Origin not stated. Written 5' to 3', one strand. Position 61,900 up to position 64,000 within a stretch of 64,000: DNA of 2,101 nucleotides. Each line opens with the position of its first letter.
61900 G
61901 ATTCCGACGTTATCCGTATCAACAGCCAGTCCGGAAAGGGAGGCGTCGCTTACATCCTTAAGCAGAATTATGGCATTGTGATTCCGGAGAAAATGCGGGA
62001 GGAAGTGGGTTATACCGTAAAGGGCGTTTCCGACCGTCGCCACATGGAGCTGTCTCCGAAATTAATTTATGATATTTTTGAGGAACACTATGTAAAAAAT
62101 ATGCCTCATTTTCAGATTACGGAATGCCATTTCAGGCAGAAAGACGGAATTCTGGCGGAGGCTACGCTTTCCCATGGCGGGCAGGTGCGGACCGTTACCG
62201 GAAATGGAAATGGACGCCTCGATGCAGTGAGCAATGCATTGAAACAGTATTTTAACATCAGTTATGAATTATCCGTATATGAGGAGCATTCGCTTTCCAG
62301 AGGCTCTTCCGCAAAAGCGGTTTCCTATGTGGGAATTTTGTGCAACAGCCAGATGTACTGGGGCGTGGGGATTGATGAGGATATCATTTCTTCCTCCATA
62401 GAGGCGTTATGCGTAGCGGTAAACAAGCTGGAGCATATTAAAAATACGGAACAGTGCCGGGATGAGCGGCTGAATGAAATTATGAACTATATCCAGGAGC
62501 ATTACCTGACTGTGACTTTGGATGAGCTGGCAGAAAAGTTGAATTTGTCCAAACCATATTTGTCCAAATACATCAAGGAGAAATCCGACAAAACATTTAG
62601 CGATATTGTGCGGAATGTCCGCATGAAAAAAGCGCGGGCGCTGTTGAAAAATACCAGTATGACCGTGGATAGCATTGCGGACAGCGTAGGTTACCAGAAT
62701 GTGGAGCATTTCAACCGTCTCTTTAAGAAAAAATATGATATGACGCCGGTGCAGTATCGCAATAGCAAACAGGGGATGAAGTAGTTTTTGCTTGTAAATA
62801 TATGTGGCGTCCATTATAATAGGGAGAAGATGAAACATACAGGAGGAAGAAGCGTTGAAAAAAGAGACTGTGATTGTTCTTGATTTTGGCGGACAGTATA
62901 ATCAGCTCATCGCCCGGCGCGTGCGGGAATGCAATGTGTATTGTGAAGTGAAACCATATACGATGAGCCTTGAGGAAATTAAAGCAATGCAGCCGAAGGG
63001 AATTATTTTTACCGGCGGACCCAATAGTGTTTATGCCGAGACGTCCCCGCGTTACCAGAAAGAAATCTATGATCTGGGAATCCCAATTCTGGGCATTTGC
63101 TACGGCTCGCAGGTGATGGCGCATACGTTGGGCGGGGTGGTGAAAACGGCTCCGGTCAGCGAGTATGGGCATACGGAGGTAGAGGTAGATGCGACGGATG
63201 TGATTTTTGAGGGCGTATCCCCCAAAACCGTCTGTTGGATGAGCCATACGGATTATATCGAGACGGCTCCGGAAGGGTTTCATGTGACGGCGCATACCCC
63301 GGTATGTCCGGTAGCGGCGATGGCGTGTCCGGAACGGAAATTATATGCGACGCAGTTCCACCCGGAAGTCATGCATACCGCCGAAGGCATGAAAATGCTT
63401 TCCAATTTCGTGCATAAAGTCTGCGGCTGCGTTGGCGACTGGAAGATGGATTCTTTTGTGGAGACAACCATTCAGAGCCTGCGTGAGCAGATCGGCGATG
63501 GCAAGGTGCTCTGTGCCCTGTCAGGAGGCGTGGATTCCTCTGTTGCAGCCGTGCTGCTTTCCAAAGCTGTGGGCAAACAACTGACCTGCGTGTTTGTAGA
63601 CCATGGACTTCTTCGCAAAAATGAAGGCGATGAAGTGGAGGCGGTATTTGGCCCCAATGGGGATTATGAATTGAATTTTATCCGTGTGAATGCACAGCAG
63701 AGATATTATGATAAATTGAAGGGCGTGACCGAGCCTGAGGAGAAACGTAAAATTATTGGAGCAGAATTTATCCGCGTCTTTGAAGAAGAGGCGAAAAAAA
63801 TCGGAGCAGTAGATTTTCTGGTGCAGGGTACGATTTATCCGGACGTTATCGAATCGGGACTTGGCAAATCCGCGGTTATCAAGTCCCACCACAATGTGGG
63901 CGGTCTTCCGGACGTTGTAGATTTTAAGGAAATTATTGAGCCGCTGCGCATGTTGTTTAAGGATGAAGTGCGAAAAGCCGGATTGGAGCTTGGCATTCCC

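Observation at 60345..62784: Complete 2-isopropylmalate synthase fused in frame to an AraC-type DNA-binding domain, standing alone behind a Leu T-box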

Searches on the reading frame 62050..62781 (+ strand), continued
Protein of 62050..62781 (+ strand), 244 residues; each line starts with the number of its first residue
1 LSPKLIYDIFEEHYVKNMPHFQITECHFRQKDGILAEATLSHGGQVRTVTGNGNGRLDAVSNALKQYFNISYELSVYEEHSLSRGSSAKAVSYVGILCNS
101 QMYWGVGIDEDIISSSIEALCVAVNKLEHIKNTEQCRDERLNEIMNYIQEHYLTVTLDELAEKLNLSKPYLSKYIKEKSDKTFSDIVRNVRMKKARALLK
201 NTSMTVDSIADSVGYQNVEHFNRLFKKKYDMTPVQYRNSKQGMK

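Call 77: find_encoding_contigs(protein=P0289, flank=10000, max_places=2)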
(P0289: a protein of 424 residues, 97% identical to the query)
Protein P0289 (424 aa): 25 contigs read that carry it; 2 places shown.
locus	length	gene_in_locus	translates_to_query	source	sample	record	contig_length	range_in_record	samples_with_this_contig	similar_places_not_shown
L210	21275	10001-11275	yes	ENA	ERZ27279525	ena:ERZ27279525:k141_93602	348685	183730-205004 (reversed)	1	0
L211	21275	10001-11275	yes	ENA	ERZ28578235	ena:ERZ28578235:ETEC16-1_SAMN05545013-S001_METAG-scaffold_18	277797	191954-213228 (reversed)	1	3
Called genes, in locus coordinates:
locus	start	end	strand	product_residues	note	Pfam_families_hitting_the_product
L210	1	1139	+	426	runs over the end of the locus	-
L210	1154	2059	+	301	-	-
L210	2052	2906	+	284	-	-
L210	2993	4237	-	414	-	-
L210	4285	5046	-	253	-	PF00756:Esterase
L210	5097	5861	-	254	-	PF00756:Esterase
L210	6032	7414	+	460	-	PF00860:Xan_ur_permease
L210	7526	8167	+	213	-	PF00702:Hydrolase, PF12710:HAD, PF13419:HAD_2, PF13242:Hydrolase_like (weak)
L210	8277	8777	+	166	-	PF01842:ACT, PF22629:ACT_AHAS_ss, PF13710:ACT_5, PF10369:ALS_ss_C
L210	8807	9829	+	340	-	PF00670:AdoHcyase_NAD (faint), PF02826:2-Hacid_dh_C (weak), PF03446:NAD_binding_2 (weak), PF03807:F420_oxidored (weak), PF07991:KARI_N, PF01450:KARI_C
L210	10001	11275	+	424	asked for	PF00330:Aconitase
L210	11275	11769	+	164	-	PF00694:Aconitase_C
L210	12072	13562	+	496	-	PF14821:Thr_synth_N, PF00291:PALP, PF24857:THR4_C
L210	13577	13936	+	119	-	-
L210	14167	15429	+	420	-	PF13433:Peripla_BP_5, PF13458:Peripla_BP_6, PF01094:ANF_receptor (weak), PF13433:Peripla_BP_5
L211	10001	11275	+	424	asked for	PF00330:Aconitase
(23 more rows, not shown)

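Call 83: find_homologous_proteins(query=L209:462-1643:+, max_evalue=1e-30)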
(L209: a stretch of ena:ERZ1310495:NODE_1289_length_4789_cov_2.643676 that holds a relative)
Query L209:462-1643:+ (394 aa): 8000 proteins with E <= 1e-30 among 8000 candidates; the best 120 are listed.
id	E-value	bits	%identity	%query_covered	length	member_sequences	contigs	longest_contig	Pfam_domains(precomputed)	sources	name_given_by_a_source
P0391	0.0e+0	1016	96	65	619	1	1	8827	PF00682.26,PF08502.16,PF22615.2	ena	-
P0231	1.9e-267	904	100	100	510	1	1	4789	PF00682.26,PF08502.16,PF22615.2,PF13189.13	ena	-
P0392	3.7e-264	894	99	100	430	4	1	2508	PF00682.26,PF08502.16,PF22615.2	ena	-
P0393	3.0e-263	891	98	100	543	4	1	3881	PF00682.26,PF08502.16,PF22615.2,PF13189.13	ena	-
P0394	2.7e-262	888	98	100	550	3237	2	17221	PF00682.26,PF08502.16,PF22615.2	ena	-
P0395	2.8e-260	881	97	100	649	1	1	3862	PF00682.26,PF08502.16,PF22615.2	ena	-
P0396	1.5e-259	878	96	100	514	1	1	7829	PF00682.26,PF08502.16,PF22615.2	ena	-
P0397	1.7e-259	878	91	100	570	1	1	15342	PF00682.26,PF08502.16,PF22615.2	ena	-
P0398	4.2e-258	874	95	100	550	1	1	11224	PF00682.26,PF08502.16,PF22615.2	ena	-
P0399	5.0e-258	873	96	100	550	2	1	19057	PF00682.26,PF08502.16,PF22615.2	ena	-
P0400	1.7e-257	872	95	100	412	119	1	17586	PF00682.26,PF08502.16,PF22615.2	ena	-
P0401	1.8e-257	872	95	100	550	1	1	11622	PF00682.26,PF08502.16,PF22615.2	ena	-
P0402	3.4e-257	871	95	100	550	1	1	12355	PF00682.26,PF08502.16,PF22615.2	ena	-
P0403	3.4e-257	871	95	100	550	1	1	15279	PF00682.26,PF08502.16,PF22615.2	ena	-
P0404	3.4e-257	871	95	100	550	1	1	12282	PF00682.26,PF08502.16,PF22615.2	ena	-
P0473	8.4e-256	866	94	100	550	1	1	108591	PF00682.26,PF08502.16,PF22615.2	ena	-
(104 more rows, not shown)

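Call 84: find_encoding_contigs(protein=P0473, flank=8000, max_places=1)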
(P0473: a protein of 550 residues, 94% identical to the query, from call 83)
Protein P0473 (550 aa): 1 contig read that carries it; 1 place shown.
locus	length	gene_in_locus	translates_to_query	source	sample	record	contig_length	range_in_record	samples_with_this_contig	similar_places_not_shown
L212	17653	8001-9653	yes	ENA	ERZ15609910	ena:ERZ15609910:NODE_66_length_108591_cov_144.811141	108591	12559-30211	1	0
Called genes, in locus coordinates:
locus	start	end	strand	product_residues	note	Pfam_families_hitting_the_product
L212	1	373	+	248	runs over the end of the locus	PF00912:Transgly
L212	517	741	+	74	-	-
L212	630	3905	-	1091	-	PF12704:MacB_PCD (weak), PF02687:FtsX, PF12704:MacB_PCD, PF02687:FtsX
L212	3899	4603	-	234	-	PF02463:SMC_N (faint), PF00005:ABC_tran, PF13304:AAA_21 (faint)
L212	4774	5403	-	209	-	-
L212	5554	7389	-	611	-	PF06480:FtsH_ext, PF06068:TIP49 (faint), PF00004:AAA, PF07728:AAA_5 (weak), PF17862:AAA_lid_3, PF01434:Peptidase_M41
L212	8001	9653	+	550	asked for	PF00682:HMGL-like, PF22615:IPMS_D2, PF08502:LeuA_dimer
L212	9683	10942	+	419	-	PF00330:Aconitase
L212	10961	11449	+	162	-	PF00694:Aconitase_C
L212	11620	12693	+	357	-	PF00180:Iso_dh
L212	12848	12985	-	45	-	-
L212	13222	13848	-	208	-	PF14681:UPRTase, PF00156:Pribosyltran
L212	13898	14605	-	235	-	PF00814:TsaD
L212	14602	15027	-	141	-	PF02367:TsaE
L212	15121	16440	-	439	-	-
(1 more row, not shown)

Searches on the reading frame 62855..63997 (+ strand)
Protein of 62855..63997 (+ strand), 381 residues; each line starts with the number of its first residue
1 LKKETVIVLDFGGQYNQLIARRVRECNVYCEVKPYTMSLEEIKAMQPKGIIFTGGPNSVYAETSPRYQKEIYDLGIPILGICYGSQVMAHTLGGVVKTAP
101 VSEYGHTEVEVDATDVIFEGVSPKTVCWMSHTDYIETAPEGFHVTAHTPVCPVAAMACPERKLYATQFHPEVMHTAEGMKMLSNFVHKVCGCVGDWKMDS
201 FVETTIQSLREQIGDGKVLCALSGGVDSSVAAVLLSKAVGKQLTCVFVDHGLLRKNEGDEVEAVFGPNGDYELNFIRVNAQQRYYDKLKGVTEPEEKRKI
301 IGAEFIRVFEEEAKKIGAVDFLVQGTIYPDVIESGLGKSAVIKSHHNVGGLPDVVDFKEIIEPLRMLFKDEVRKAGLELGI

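Call 89: search_protein_families(library=pfam, proteins=[window:62855-63997:+], max_evalue=0.0001)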
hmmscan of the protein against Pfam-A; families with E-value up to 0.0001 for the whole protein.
window:62855-63997:+ (381 aa): 3 families
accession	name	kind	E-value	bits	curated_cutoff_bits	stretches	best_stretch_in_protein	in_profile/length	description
PF00117.34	GATase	-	1.5e-44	152.4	22.8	1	8-188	2-189/190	Glutamine amidotransferase class-I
PF07722.19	Peptidase_C26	-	7.6e-09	36.1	20.5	1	67-171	97-219/219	Peptidase C26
PF03054.22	tRNA_Me_trans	-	8e-06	26.1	20.6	1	217-249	2-33/202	tRNA methyl transferase HUP domain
